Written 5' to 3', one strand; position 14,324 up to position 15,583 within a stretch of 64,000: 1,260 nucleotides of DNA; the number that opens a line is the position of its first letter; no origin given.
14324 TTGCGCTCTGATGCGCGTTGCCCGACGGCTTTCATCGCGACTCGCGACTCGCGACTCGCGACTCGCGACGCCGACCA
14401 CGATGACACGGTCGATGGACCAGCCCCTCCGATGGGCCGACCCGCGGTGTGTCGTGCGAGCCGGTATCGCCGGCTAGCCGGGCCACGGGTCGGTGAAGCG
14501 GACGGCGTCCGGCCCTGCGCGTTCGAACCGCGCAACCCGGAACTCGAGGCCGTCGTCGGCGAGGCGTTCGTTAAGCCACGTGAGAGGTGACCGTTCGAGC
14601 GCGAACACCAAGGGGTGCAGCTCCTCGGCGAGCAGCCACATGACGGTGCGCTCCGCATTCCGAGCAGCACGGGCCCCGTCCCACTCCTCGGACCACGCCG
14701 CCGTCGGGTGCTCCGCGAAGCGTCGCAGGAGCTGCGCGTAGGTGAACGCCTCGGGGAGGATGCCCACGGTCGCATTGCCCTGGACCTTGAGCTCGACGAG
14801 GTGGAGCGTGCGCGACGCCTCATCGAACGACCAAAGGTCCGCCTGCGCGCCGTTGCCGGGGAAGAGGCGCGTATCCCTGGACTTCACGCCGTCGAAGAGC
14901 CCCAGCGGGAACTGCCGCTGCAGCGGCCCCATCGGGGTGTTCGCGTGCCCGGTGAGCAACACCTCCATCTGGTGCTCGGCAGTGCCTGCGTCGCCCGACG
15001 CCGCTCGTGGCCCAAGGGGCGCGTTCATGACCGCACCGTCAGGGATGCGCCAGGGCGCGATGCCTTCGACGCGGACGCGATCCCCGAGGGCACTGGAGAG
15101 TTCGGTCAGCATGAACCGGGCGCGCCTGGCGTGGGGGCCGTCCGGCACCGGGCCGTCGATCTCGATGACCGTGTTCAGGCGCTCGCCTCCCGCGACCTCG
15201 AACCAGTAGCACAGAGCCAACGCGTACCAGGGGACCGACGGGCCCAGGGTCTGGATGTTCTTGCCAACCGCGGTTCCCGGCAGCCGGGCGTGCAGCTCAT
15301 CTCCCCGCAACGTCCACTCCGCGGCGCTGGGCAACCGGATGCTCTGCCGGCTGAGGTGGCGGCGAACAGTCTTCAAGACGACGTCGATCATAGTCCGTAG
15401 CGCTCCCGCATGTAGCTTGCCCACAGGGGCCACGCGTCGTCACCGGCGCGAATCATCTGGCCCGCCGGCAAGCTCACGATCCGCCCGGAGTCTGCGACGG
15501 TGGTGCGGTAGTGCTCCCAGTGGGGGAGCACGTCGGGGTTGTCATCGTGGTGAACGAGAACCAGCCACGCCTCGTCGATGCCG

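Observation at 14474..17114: Candidate undescribed defence operon: 2-TM protein + two distinct PD-(D/E)xK-motif proteins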

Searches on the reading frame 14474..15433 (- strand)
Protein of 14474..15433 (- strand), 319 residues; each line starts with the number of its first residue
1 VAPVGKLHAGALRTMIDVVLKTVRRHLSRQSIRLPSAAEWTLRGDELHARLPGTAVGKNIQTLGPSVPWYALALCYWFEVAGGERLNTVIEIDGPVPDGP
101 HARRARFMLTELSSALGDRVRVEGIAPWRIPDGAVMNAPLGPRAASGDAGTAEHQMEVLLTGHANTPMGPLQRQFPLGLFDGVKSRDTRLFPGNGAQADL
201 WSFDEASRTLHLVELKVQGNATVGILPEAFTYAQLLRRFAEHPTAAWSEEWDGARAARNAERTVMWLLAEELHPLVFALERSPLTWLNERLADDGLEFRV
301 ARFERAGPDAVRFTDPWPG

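Call 3: search_protein_families(library=pfam, proteins=[window:14474-15433:-], max_evalue=1)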
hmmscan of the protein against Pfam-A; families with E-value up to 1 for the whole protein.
window:14474-15433:- (319 aa): 0 families

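Call 4: search_protein_families(library=padloc, proteins=[window:14474-15433:-], max_evalue=1)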
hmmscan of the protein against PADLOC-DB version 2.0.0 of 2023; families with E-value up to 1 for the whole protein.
window:14474-15433:- (319 aa): 0 families

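Call 5: search_protein_families(library=ncbifam, proteins=[window:14474-15433:-], max_evalue=1)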
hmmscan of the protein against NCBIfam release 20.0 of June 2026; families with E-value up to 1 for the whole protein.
window:14474-15433:- (319 aa): 0 families

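Call 9: find_homologous_proteins(query=window:14474-15391:-)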
Query window:14474-15391:- (305 aa): 12 proteins with E <= 0.001 among 3436 candidates.
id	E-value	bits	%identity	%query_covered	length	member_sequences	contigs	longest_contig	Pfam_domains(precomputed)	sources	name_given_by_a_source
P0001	9.4e-186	635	90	100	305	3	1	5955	-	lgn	-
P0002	1.1e-112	395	60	99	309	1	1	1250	-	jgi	jgi:hypothetical protein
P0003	6.0e-111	389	60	100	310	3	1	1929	-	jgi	-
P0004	2.0e-108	381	59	99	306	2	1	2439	-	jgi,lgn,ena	-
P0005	9.2e-104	366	56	99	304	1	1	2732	-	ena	-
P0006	1.4e-96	342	56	100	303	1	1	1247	-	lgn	-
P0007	1.7e-95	338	58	93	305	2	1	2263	-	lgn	-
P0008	4.8e-95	337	56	93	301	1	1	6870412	-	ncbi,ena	-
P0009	1.5e-94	335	54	99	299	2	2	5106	-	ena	-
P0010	3.8e-88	314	51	99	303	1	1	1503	-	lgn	-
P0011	8.3e-35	139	34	89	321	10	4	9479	-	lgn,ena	-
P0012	1.6e-34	138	35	90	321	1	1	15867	-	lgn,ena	-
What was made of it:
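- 14474..15391 (-): g3: 305-aa two-domain protein. The N-terminal domain (about 1-120) has an unknown fold. The C-terminal domain is PD-(D/E)xK-like with E139/E143, D185 and E200-x-K202. It belongs to a large superfamily that has no Pfam model. 12 close homologues: call 9.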

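Call 11: find_encoding_contigs(protein=P0008, flank=8000, max_places=3)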
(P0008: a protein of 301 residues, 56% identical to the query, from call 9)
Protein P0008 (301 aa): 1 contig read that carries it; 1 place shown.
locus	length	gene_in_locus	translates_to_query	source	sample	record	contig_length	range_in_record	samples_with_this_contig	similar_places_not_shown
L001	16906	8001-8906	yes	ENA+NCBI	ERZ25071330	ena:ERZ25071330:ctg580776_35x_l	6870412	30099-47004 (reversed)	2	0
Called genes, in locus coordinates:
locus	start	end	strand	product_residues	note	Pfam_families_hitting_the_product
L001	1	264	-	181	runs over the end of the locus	PF00561:Abhydrolase_1, PF02230:Abhydrolase_2 (faint), PF12146:Hydrolase_4, PF12697:Abhydrolase_6, PF03959:FSH1 (faint), PF06821:Ser_hydrolase (faint), PF00561:Abhydrolase_1, PF08386:Abhydrolase_4 (weak)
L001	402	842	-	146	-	-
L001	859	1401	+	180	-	PF13302:Acetyltransf_3, PF00583:Acetyltransf_1 (weak), PF13523:Acetyltransf_8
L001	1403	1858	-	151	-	-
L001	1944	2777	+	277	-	-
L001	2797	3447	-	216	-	-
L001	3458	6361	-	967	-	-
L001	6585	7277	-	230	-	PF01177:Asp_Glu_race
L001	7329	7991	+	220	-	PF00877:NLPC_P60 (weak)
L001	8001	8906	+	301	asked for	-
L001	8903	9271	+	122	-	PF10990:DUF2809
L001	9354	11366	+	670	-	PF11617:Cu-binding_MopE, PF13517:FG-GAP_3 (faint), PF11617:Cu-binding_MopE, PF01839:FG-GAP (weak)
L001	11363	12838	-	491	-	-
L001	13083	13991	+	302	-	-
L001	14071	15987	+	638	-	-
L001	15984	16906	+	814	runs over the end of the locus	-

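Call 12: find_encoding_contigs(protein=P0012, flank=8000, max_places=3)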
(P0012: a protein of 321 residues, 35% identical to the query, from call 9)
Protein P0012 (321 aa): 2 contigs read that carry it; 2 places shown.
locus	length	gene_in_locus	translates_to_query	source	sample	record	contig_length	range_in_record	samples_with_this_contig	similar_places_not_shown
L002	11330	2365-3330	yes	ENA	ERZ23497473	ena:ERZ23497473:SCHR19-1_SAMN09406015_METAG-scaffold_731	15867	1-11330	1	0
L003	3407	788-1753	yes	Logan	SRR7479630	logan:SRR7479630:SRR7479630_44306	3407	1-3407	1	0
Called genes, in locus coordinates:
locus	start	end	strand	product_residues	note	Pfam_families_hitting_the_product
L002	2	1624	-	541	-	?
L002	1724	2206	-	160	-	-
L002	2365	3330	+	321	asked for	-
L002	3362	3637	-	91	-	-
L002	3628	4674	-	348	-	PF06325:PrmA, PF05175:MTS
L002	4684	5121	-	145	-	PF22381:Staph_reg_Sar_Rot, PF01047:MarR, PF12802:MarR_2, PF13463:HTH_27 (weak)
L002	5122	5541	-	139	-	PF02566:OsmC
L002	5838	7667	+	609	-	PF00656:Peptidase_C14 (weak)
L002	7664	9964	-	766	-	PF00069:Pkinase, PF07714:PK_Tyr_Ser-Thr, PF03781:FGE-sulfatase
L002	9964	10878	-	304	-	PF16697:Yop-YscD_cpl, PF00498:FHA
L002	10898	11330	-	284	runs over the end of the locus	PF02798:GST_N (weak), PF13410:GST_C_2 (weak), PF21972:Arc1p_N_like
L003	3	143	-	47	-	?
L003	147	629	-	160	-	-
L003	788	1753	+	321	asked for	-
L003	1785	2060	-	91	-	-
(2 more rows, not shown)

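Call 14: find_encoding_contigs(protein=P0005, flank=8000, max_places=3)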
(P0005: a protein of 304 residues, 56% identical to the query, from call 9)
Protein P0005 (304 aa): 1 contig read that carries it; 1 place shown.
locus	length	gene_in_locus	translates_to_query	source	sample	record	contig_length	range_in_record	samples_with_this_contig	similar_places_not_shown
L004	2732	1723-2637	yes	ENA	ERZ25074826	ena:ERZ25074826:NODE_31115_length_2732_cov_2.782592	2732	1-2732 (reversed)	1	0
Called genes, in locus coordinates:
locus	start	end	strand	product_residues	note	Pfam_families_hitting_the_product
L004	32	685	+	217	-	-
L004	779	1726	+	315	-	PF22558:REase-ARP, PF20796:PDDEXK_13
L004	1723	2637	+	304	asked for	-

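Call 15: find_encoding_contigs(protein=P0009, flank=8000, max_places=3)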
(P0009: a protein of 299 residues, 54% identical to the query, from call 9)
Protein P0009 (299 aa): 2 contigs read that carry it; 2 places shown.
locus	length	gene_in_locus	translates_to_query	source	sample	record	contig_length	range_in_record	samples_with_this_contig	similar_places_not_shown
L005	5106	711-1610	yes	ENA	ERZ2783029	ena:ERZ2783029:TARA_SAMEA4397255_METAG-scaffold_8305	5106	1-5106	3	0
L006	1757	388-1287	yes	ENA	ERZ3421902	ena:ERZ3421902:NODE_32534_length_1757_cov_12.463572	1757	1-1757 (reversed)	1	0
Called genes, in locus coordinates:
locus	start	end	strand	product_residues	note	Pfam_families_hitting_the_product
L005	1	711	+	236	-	?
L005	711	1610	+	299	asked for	-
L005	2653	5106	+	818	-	?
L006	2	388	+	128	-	?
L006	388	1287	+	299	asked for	-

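Call 16: find_encoding_contigs(protein=P0001, flank=8000, max_places=3)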
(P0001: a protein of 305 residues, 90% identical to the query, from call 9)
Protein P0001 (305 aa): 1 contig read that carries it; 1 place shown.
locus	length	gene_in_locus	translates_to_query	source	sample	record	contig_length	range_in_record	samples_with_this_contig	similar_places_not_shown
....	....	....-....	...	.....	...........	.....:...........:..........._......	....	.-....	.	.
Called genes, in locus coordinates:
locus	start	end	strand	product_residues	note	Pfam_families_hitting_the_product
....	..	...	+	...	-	-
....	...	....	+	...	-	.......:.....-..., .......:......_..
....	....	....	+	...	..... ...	-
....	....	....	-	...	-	-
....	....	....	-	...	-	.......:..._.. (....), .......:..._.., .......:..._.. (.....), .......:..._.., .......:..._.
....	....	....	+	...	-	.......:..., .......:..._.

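Call 32: search_protein_families(library=pfam, alignment_id=A2, max_evalue=0.01)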
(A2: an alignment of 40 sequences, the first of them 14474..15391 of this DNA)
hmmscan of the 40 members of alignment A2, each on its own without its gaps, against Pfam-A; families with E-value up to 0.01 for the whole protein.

A. member 1, window:14474-15391:- (305 aa): 0 families

B. families by the number of members that match (of 40 scanned): 3 families
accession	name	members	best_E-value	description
PF01391.23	Collagen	1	6.3e-23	Collagen triple helix repeat (20 copies)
PF13365.12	Trypsin_2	1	1.4e-13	Trypsin-like peptidase domain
PF00089.32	Trypsin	1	0.00098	Trypsin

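Call 35: search_protein_families(library=pfam, proteins=[L004:32-685:+], max_evalue=0.01)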
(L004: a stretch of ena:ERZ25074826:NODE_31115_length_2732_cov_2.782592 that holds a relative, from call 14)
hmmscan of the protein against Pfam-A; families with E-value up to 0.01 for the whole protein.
L004:32-685:+ (217 aa): 0 families

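Call 42: search_solved_structures(query=A3, max_evalue=1)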
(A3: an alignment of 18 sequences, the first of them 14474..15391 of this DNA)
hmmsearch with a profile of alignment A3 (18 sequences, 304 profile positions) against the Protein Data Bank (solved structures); distinct sequences matched with E-value up to 1: 1.
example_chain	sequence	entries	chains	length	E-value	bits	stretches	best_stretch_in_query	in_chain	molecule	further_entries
4hgm_A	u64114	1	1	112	0.86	12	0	54-95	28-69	Shark V-NAR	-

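Call 48: search_protein_families(library=phrogs, proteins=[window:14474-15391:-], max_evalue=0.1)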
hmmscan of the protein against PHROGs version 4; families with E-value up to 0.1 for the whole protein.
window:14474-15391:- (305 aa): 0 families

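Call 54: predict_structure(alignment_id=A5)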
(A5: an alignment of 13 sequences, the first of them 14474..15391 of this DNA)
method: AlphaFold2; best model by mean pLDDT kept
length: 305 residues; sequences in the alignment: 13
mean_pLDDT: 91.5   pTM: 0.90
mean pLDDT of the five models: 91.5, 88.6, 86.7, 86.3, 84.8
residues with pLDDT >= 90: 246; 70-90: 45; 50-70: 14; < 50: 0
segments of 3 or more residues with pLDDT < 50: none
pLDDT, mean of each block of 10 residues (from residue 1): 94 94 95 96 87 95 97 97 93 96 96 95 77 72 88 91 92 86 89 96 85 94 93 92 94 94 95 93 94 88 84
secondary structure, 60 per line:
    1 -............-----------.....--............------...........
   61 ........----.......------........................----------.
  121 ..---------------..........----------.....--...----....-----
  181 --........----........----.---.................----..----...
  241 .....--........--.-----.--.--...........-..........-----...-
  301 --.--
elements in order: H2-13 E25-29 E32-38 H39-43 H50-68 E73-79 H86-105 E106-109 E120-122 H138-147 E158-162 E165-167 E183-190 E195-202 H211-227 H238-245 E248-255 H270-280 E282-291 E297-299
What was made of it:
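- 14474..15391 (-): AF2 pLDDT 91.5: call 54.
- On PD-(D/E)xK nuclease superfamily (g3): E200 and K202 lie on strand 195-202, which is followed by helix 211-227 (call 54).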

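Call 58: fold_search(model_id=the predicted structure, library=pdb)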
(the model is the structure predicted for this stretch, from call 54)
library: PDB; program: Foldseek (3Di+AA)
matches with E <= 10: 612; with E <= 0.001: 0
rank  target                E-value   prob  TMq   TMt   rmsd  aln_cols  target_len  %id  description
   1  4dav_A                1.0e-02  0.69  0.20  0.25   7.7       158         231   10  The structure of Pyrococcus Furiosus SfsA in complex with DNA (released 2014-10-01)
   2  9jh8_A                3.4e-02  0.10  0.16  0.08  18.4       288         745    9  Cryo-EM structure of CpAgo_gDNA-tg_ssDNA monomeric ternary complex (released 2025-07-30)
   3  5xou_B                3.6e-02  0.12  0.16  0.10  17.5       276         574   12  Crystal structure of T. thermophilus Argonaute protein complexed with a bulge 7T8 on the guide strand (released 2017-10-04)
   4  3hxm_A                6.6e-02  0.08  0.15  0.08  17.2       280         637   12  Structure of an argonaute complexed with guide DNA and target RNA duplex containing two mismatches. (released 2009-10-06)
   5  3dlb_A                8.4e-02  0.05  0.13  0.08  21.0       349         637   11  Crystal structure of the guide-strand-containing Argonaute protein silencing complex (released 2008-09-02)
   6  5xou_A                1.1e-01  0.06  0.14  0.09  17.9       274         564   12  Crystal structure of T. thermophilus Argonaute protein complexed with a bulge 7T8 on the guide strand (released 2017-10-04)
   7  5obw                  1.1e-01  0.02  0.09  0.08  21.3       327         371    9  Mycoplasma genitalium DnaK-NBD in complex with ATP (released 2018-05-09)
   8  5xp8_A                1.3e-01  0.08  0.16  0.09  17.6       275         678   13  Crystal structure of T. thermophilus Argonaute protein complexed with a bulge 4A5 on the guide strand (released 2018-04-18)
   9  9wuf                  1.3e-01  0.02  0.11  0.04  24.5       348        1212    9  Cryo-EM structure of Upx (released 2026-02-11)
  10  3hvr_A                1.4e-01  0.08  0.16  0.09  17.6       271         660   11  Crystal structure of T. thermophilus Argonaute complexed with DNA guide strand and 19-nt RNA target strand with two Mg (released 2009-10-06)
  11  9a5j_A                1.5e-01  0.01  0.10  0.06  21.7       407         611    9  Integrative model of DNAK-GUDB by crosslinking MS and deep learning (released 2024-09-18)
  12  5kah_K                1.6e-01  0.08  0.16  0.13  19.1       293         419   13  Crystal structure of a dioxygenase in the Crotonase superfamily in P21, V425T mutant (released 2017-06-21)
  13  4n41_A                1.6e-01  0.07  0.16  0.09  16.3       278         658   12  Structure of Thermus thermophilus Argonaute bound to guide DNA and 15-mer target DNA (released 2014-01-15)
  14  4rtr_A                1.7e-01  0.04  0.13  0.15  20.2       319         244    9  Complex of Escherichia coli DNA Adenine Methyltransferase (DAM) with AdoMet and a 5-bp non-canonical site (GTTTA ) (released 2015-04-15)
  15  4rtm_A                2.1e-01  0.04  0.13  0.15  20.5       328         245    8  Complex of Escherichia coli DNA Adenine Methyltransferase (DAM) with AdoMet and with DNA Containing Distal Pap Regulon (released 2015-04-15)
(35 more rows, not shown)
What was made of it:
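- On PD-(D/E)xK nuclease superfamily (g3): PDB: best hit SfsA 4dav, E 0.01, probability 0.69; HincII is weak (call 58).
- On Type IV restriction: The N-terminal domain of g3 has an unknown fold (calls 54, 58).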

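Call 70: search_protein_representatives(alignment_id=A5)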
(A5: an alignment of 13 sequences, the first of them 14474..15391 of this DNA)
Query: 13 sequences, 304 profile positions. Proteins with E-value up to 0.001 (for the whole library): 745; up to 1e-10: 363; up to 1e-30: 53. The best 150 are listed.
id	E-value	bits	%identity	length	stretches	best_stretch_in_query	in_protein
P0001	3.3e-145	499.5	-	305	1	1-304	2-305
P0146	7.2e-94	330.9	-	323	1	2-303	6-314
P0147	3.0e-79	282.8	-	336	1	4-303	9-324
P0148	6.2e-77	275.2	-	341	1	3-295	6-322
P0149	6.5e-77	275.2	-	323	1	2-298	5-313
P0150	2.5e-74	266.7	-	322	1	24-298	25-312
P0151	2.4e-71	256.9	-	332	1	2-299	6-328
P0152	1.9e-70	253.9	-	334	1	2-303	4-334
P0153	1.0e-69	251.5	-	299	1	16-298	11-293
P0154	4.6e-66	239.5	-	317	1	3-291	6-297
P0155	9.5e-66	238.5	-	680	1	3-302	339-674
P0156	1.1e-65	238.4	-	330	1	1-290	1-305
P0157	1.1e-64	235.0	-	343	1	14-302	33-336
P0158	1.5e-64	234.6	-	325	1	2-292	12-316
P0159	2.8e-64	233.7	-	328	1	11-292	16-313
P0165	1.7e-59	218.0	-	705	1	3-302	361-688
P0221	1.0e-19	87.4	-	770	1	17-266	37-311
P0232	2.2e-18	82.9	-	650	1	18-292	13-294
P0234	3.7e-18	82.2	-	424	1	14-294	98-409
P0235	4.2e-18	82.1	-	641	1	4-279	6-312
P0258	3.2e-17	79.2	-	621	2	156-262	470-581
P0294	7.0e-16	74.8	-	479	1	122-277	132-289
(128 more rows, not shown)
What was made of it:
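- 14474..15391 (-): 745 representative clusters: call 70.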

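Call 71: search_protein_families(library=pfam, proteins=[P0155, P0165, P0221, P0232, P0235, P0258, P0234, P0294], max_evalue=0.001)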
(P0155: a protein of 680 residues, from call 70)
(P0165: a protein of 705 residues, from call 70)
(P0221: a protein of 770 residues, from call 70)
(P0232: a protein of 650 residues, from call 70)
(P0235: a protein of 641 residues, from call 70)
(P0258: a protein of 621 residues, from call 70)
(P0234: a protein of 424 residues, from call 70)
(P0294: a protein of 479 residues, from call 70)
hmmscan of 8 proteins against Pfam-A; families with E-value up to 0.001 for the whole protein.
P0155 (680 aa): 2 families
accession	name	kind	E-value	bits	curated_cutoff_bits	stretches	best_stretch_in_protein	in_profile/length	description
PF22558.3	REase-ARP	-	1.9e-37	129.8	27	1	19-320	4-269/270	Restriction Endonuclease associating with ARP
PF20796.3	PDDEXK_13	-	1.1e-05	25.5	27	0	11-172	6-171/290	PD-(D/E)XK nuclease superfamily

P0165 (705 aa): 2 families
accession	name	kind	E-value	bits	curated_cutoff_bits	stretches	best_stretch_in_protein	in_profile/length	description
PF22558.3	REase-ARP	-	5.4e-35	121.8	27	1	77-333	48-269/270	Restriction Endonuclease associating with ARP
PF20796.3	PDDEXK_13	-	2.3e-05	24.4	27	0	91-183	81-174/290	PD-(D/E)XK nuclease superfamily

P0221 (770 aa): 1 family
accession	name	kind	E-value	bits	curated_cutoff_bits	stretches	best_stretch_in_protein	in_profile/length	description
PF00753.33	Lactamase_B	-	0.00032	21.1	22.7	0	405-484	17-95/196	Metallo-beta-lactamase superfamily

P0232 (650 aa): 2 families
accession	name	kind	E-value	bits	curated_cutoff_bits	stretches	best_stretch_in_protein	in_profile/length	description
PF22558.3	REase-ARP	-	2.9e-39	135.7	27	1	328-648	16-270/270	Restriction Endonuclease associating with ARP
PF20796.3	PDDEXK_13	-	1.1e-08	35.3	27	1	354-490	58-179/290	PD-(D/E)XK nuclease superfamily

P0235 (641 aa): 2 families
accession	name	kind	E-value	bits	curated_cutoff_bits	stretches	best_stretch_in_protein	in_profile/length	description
PF22558.3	REase-ARP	-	8.3e-29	101.5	27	1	381-640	37-270/270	Restriction Endonuclease associating with ARP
PF20796.3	PDDEXK_13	-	1.3e-12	48.1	27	1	415-640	84-289/290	PD-(D/E)XK nuclease superfamily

P0258 (621 aa): 1 family
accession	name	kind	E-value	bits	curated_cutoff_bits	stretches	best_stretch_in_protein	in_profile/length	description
PF14903.11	WG_beta_rep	-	3.5e-17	62.5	25.6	2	59-93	1-34/35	WG containing repeat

P0234 (424 aa): 0 families

P0294 (479 aa): 0 families
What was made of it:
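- Covalent fusion in both orders (call 71) is atypical for a toxin and its antidote.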

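Call 76: search_solved_structures(query=A8, max_evalue=1)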
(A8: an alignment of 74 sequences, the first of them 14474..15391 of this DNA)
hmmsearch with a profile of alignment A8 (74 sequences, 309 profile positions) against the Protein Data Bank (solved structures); distinct sequences matched with E-value up to 1: 0.
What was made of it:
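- On PD-(D/E)xK nuclease superfamily (g3): No PDB sequence hit (calls 42, 76).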

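Call 77: search_protein_families(library=pfam, alignment_id=A8, max_evalue=0.01)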
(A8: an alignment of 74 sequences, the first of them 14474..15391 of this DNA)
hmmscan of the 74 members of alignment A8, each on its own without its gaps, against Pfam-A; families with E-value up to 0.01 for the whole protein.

A. member 1, window:14474-15391:- (305 aa): 0 families

B. families by the number of members that match (of 74 scanned): 1 family
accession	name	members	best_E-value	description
PF11989.14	Dsl1_C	1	0.0075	Retrograde transport protein Dsl1 C terminal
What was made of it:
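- Closest known: Pfam PF22558 REase-ARP. Different: The partner families found here, including g3, have no Pfam model (calls 32, 77).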

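Call 80: find_related_loci(query=A3, collection=metagenome_contigs, flank=4000)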
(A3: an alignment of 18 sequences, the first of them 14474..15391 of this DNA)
Query A3 (305 aa) in metagenome_contigs; peptide patterns used: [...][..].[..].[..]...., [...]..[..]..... (x = any residue, [..] = any of these).
507 stretches matched a pattern; 12 encode a relative of the query (tblastn E <= 1e-3); 12 distinct loci.
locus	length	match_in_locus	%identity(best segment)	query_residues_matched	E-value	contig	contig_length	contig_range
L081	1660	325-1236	59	2-304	9e-117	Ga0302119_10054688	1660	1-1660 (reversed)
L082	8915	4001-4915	54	1-305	6e-106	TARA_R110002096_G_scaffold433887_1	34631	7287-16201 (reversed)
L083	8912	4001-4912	38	5-290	2e-46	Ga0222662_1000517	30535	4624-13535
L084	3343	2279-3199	37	5-293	6e-46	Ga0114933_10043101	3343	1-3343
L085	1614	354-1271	34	3-289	8e-47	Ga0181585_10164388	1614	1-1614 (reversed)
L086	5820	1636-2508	37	5-277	3e-44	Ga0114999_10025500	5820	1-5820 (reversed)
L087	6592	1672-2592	37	5-293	8e-44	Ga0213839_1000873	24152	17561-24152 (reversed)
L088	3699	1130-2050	36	5-293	7e-44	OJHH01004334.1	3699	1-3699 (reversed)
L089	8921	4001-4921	36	5-293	8e-44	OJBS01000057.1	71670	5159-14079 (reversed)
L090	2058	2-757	35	54-289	3e-39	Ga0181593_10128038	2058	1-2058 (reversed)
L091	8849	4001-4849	34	2-273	7e-38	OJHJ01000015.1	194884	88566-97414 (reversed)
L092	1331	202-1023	30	17-262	3e-22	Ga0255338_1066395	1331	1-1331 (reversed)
